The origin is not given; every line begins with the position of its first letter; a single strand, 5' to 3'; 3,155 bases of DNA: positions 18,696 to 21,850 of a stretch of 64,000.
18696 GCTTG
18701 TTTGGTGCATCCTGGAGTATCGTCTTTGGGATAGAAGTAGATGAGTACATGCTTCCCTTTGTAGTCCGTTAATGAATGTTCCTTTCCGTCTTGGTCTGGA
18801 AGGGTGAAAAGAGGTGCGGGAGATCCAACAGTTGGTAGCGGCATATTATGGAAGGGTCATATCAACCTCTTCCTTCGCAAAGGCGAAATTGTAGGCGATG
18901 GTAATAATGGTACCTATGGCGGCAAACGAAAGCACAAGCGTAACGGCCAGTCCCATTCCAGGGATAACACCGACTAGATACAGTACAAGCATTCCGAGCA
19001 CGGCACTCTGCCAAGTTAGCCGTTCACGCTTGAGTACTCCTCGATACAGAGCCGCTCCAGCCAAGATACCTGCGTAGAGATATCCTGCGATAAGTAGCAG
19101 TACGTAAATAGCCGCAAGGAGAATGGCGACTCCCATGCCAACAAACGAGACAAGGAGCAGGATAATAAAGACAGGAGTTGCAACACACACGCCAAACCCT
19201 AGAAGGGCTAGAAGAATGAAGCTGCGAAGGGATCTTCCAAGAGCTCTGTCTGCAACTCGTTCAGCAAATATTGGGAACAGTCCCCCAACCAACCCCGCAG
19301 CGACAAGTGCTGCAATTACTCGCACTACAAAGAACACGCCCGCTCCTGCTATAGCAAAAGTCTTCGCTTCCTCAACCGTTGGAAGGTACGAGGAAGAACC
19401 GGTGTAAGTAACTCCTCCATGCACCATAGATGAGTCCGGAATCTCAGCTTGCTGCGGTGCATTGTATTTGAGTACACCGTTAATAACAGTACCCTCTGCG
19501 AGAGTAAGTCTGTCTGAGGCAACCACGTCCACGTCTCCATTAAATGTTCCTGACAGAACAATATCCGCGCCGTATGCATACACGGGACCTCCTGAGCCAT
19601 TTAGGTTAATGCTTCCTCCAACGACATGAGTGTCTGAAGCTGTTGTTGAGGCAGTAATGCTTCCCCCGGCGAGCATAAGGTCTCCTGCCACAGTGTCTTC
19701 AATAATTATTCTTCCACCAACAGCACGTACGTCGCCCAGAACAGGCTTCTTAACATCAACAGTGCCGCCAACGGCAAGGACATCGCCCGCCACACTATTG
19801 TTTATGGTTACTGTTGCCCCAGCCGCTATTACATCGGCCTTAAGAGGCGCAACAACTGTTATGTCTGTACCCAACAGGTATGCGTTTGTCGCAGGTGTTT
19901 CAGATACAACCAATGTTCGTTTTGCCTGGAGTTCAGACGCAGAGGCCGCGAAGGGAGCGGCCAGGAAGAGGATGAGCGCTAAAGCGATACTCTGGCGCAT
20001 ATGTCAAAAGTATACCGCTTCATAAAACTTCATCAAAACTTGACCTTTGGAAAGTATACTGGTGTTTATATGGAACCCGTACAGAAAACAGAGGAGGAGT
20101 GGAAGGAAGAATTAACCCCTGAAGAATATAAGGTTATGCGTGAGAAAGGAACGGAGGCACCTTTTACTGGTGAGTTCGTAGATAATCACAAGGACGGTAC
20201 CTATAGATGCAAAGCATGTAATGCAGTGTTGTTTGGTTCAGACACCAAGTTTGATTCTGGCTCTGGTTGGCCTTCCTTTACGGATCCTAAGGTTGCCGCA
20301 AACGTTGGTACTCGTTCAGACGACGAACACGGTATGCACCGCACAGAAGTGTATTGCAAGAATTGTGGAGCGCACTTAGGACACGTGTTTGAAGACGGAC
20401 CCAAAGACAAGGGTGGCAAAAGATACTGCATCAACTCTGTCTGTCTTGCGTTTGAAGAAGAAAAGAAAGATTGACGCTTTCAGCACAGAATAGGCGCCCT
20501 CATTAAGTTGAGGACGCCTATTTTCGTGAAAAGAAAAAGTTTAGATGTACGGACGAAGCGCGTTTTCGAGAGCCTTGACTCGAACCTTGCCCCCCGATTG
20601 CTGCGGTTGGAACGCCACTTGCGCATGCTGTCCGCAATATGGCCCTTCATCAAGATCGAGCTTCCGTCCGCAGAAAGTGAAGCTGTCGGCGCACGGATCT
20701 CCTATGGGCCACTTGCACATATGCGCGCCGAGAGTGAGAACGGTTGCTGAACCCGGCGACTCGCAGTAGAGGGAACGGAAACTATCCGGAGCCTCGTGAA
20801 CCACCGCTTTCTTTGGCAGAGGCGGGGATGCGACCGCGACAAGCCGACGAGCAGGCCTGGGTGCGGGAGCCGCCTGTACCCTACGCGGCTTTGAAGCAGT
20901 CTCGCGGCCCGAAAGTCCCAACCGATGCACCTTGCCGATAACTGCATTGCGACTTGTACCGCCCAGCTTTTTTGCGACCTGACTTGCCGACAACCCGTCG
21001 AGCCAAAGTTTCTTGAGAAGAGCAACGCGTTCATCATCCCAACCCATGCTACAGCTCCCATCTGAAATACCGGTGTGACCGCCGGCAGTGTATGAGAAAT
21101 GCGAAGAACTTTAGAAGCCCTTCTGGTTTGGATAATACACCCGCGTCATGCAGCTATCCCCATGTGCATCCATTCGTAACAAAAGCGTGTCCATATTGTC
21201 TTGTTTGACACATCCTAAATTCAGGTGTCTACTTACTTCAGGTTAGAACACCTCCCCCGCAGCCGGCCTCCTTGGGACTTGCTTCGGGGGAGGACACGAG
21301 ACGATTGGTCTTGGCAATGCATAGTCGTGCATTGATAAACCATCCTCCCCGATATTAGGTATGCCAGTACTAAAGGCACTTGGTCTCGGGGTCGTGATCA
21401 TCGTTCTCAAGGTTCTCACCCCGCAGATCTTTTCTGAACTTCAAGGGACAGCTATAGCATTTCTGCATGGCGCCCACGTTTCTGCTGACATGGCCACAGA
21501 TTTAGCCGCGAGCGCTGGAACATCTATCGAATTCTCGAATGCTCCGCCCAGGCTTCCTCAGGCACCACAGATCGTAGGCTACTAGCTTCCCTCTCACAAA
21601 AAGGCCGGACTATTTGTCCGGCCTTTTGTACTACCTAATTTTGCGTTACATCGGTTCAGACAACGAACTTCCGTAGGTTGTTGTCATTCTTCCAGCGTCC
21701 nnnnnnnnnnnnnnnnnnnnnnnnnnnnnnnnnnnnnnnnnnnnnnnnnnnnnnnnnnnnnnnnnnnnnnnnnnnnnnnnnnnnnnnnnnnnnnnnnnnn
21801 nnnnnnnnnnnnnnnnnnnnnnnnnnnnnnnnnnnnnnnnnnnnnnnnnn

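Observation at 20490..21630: GcrA-family cell-cycle regulator gene on a GC-rich islet bounded by two terminators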

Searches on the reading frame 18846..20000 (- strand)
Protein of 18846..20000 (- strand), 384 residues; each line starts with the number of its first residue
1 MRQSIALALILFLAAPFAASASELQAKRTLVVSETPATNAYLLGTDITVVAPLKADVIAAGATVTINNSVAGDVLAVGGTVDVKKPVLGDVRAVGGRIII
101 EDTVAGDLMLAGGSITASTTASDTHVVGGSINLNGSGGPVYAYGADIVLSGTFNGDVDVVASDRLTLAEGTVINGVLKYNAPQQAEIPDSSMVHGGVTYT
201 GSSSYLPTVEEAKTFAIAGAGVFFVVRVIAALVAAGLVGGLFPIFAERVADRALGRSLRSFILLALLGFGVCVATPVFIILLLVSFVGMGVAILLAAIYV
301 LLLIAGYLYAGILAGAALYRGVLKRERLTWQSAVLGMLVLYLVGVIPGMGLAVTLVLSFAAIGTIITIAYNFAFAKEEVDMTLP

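Call 4: search_protein_families(library=pfam, proteins=[window:18846-20000:-], max_evalue=0.01)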
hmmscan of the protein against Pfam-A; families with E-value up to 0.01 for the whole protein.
window:18846-20000:- (384 aa): 0 families

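Call 18: find_homologous_proteins(query=window:18846-20000:-)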
Query window:18846-20000:- (384 aa): 202 proteins with E <= 0.001 among 8000 candidates; the best 120 are listed.
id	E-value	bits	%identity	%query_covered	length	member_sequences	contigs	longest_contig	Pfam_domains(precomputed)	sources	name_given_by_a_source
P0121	2.9e-228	775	100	100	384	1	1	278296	PF26514.1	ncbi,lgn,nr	ncbi:MAG: hypothetical protein JWN64_386 [Parcubacteria group bacterium]|nr:hypothetical protein [Pa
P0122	1.8e-137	477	64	98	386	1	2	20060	PF26514.1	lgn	-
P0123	3.4e-137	476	63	98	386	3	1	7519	PF26514.1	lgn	-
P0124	3.1e-136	473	64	98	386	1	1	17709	PF26514.1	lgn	-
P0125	2.3e-135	470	62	92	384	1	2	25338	PF26514.1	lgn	-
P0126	6.9e-134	465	63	92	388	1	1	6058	-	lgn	-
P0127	1.7e-132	460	61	98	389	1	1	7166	PF26514.1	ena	-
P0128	1.9e-132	460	63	99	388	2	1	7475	-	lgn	-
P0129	3.8e-132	459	60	98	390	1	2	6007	-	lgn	-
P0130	4.3e-132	459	61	98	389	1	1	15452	PF26514.1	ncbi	-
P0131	8.1e-132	458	60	98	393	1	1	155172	PF26514.1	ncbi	-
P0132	7.4e-131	455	61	97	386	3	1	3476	-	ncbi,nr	ncbi:MAG: polymer-forming cytoskeletal protein [bacterium]|nr:polymer-forming cytoskeletal protein [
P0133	7.8e-131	455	61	92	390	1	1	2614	PF26514.1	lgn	-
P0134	1.2e-130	454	60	98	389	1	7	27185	PF26514.1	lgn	-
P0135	1.6e-130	454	60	98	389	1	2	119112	PF26514.1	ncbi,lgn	-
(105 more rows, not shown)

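Call 19: find_encoding_contigs(protein=P0122, flank=7000, max_places=2)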
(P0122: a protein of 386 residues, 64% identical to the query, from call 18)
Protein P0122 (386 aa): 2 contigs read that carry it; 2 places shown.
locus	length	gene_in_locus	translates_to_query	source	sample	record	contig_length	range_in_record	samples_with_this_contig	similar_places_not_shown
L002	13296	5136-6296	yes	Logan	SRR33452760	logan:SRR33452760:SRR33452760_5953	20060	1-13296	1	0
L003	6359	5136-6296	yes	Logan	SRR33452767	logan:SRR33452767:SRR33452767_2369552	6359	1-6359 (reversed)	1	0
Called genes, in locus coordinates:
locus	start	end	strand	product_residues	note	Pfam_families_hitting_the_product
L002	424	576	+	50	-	PF18919:DUF5670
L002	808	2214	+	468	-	PF00270:DEAD, PF04851:ResIII (weak), PF00271:Helicase_C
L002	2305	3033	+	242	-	PF13098:Thioredoxin_2 (weak), PF13462:Thioredoxin_4, PF01323:DSBA (weak)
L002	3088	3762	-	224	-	PF09335:VTT_dom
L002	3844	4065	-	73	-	-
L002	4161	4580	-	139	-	PF01641:SelR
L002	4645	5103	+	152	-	PF07884:VKOR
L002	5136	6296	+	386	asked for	PF26514:DUF8173 (weak)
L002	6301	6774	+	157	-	PF00578:AhpC-TSA, PF08534:Redoxin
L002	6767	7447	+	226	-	PF00730:HhH-GPD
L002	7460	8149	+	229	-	PF00702:Hydrolase, PF12710:HAD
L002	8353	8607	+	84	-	-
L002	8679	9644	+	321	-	PF00248:Aldo_ket_red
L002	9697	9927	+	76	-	PF04024:PspC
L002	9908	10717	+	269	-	PF00730:HhH-GPD, PF00633:HHH (weak)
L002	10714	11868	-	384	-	PF07690:MFS_1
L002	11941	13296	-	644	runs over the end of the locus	PF00753:Lactamase_B, PF12706:Lactamase_B_2, PF23023:Anti-Pycsar_Apyc1 (faint), PF22505:RNase_J_b_CASP, PF17770:RNase_J_C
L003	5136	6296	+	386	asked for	PF26514:DUF8173 (weak)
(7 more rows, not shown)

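Call 20: find_encoding_contigs(protein=P0125, flank=7000, max_places=2)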
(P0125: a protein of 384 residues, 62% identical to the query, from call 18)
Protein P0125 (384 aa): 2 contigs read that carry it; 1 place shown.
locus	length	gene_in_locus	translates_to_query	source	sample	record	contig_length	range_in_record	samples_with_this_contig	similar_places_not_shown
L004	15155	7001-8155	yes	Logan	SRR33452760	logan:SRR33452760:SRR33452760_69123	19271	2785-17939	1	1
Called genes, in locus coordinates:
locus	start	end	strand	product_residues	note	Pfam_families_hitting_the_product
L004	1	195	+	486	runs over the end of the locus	PF00270:DEAD, PF04851:ResIII, PF00271:Helicase_C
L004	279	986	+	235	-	PF13462:Thioredoxin_4, PF01323:DSBA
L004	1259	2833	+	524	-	-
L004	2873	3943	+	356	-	-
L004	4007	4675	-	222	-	PF09335:VTT_dom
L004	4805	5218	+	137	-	PF14325:DUF4383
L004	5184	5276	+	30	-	-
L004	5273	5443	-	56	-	-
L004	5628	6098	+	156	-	PF01625:PMSR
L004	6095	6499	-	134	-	PF01641:SelR, PF03226:Yippee-Mis18 (weak)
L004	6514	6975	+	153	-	PF07884:VKOR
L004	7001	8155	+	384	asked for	PF26514:DUF8173 (weak)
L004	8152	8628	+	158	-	PF00578:AhpC-TSA, PF08534:Redoxin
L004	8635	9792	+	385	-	-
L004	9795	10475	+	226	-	PF00730:HhH-GPD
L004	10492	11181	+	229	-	PF00702:Hydrolase (weak), PF12710:HAD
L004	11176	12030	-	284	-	-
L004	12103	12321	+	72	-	PF04024:PspC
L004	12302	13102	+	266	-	PF00730:HhH-GPD, PF00633:HHH (weak)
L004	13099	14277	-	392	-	PF07690:MFS_1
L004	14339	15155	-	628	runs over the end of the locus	PF00753:Lactamase_B, PF12706:Lactamase_B_2, PF23023:Anti-Pycsar_Apyc1 (faint), PF22505:RNase_J_b_CASP, PF17770:RNase_J_C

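Call 21: find_encoding_contigs(protein=P0131, flank=7000, max_places=2)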
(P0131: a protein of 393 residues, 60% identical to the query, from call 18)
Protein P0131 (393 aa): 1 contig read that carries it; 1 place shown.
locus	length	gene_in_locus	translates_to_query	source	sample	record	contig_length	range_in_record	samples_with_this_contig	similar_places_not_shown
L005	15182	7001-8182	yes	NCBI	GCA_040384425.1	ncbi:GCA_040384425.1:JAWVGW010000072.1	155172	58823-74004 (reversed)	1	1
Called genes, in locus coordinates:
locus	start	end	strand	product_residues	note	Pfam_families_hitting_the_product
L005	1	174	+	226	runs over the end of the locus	PF01569:PAP2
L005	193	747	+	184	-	PF02525:Flavodoxin_2, PF03358:FMN_red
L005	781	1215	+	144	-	PF09864:MliC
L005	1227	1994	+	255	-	PF01145:Band_7, PF13421:Band_7_1 (weak)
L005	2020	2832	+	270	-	PF00528:BPD_transp_1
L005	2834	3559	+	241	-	PF00005:ABC_tran, PF13304:AAA_21 (weak)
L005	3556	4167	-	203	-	PF09335:VTT_dom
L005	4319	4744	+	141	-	-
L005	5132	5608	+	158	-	PF01625:PMSR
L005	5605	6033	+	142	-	PF00293:NUDIX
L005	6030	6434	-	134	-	PF01641:SelR, PF24046:At4g08330 (faint)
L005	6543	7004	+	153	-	PF07884:VKOR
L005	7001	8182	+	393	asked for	PF26514:DUF8173 (weak)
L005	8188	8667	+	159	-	PF00578:AhpC-TSA, PF08534:Redoxin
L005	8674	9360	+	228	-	PF00730:HhH-GPD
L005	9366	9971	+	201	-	-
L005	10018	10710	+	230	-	PF00702:Hydrolase, PF12710:HAD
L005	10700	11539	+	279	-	PF00730:HhH-GPD, PF00633:HHH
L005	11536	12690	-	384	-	PF07690:MFS_1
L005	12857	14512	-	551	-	PF00753:Lactamase_B, PF12706:Lactamase_B_2, PF23023:Anti-Pycsar_Apyc1 (faint), PF22505:RNase_J_b_CASP, PF17770:RNase_J_C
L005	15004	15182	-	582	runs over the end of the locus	PF00496:SBP_bac_5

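Call 32: find_related_loci(query=A1, collection=metagenome_contigs, flank=5000)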
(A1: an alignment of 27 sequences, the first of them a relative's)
Query A1 (384 aa) in metagenome_contigs; peptide patterns used: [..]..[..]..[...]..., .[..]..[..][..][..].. (x = any residue, [..] = any of these).
600 stretches matched a pattern (row limit reached: there are more); 39 encode a relative of the query (tblastn E <= 1e-3); 39 distinct loci.
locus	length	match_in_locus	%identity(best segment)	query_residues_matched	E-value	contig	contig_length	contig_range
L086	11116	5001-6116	61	7-376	4e-137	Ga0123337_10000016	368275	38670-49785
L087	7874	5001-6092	61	16-378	9e-133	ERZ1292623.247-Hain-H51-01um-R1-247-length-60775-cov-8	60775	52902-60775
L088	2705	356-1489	61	3-380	2e-133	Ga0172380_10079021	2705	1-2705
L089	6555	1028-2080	62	26-376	2e-126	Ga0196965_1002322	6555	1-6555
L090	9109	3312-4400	62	21-381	8e-123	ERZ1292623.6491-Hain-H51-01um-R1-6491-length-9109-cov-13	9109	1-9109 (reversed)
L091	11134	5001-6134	51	1-378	9e-119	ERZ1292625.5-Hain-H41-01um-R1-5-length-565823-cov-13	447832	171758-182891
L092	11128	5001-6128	54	3-378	8e-117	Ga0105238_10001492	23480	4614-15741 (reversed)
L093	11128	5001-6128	54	3-378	2e-116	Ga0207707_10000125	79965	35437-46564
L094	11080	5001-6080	53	19-378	1e-116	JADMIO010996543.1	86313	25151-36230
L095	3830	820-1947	54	3-378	1e-118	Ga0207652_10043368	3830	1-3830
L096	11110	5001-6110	53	9-377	3e-116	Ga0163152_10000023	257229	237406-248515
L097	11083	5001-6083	57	24-383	3e-116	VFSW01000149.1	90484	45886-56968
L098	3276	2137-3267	53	1-379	3e-118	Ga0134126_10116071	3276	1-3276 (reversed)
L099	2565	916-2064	59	1-381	4e-120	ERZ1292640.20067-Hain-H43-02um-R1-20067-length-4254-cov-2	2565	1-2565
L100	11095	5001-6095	55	16-380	8e-114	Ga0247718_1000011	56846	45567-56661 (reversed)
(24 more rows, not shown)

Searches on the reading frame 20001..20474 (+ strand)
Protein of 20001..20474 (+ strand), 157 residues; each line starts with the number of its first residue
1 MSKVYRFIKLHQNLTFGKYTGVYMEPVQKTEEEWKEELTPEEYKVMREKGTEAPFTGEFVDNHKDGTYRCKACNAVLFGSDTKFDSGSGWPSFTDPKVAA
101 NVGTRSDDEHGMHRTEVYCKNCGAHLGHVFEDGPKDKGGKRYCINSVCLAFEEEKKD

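Call 4: search_protein_families(library=pfam, proteins=[window:20001-20474:+], max_evalue=0.01)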
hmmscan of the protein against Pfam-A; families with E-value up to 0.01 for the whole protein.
window:20001-20474:+ (157 aa): 6 families
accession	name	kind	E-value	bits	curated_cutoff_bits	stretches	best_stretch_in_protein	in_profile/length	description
PF01641.26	SelR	-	9e-51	171.2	24.9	1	38-152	1-115/116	SelR domain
PF03226.21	Yippee-Mis18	-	4.5e-06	27.2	26.6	1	68-145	3-89/108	Yippee zinc-binding/DNA-binding /Mis18, centromere assembly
PF08271.17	Zn_Ribbon_TF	-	0.00018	21.4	29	0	59-92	11-42/43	TFIIB zinc-binding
PF24046.1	At4g08330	-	0.00029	21.3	27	1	113-137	75-99/129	At4g08330 beta-tent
PF09814.14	HECT_2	-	0.0072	15.7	22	0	111-133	201-223/369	HECT-like Ubiquitin-conjugating enzyme (E2)-binding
PF10058.14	Zn_ribbon_10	-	0.0079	16.4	24.2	0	106-130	12-36/54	ER junction formation factor lunapark, zinc ribbon finger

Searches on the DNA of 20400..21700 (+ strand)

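Call 82: search_rna_families(source=window, start=20400, end=21700, threshold=evalue, max_evalue=1)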
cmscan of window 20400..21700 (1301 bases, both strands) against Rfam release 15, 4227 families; matches with E-value up to 1: 2.
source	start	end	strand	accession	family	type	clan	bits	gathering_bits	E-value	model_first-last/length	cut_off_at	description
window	21579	21630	+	RF02901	AaHKsRNA41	Gene; sRNA;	-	20.8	97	0.035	1-187/187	no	Aggregatibacter sRNA 41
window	21563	21629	+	RF02784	SorX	Gene; sRNA;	-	17.8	46.6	0.27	1-73/73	no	Singlet oxygen resistance RNA X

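Call 83: search_dna_similar(query=window:20475-21360:+, collection=plasmids, mode=distant, max_rows=8)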
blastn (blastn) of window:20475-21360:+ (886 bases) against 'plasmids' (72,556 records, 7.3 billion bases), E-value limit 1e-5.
No match.
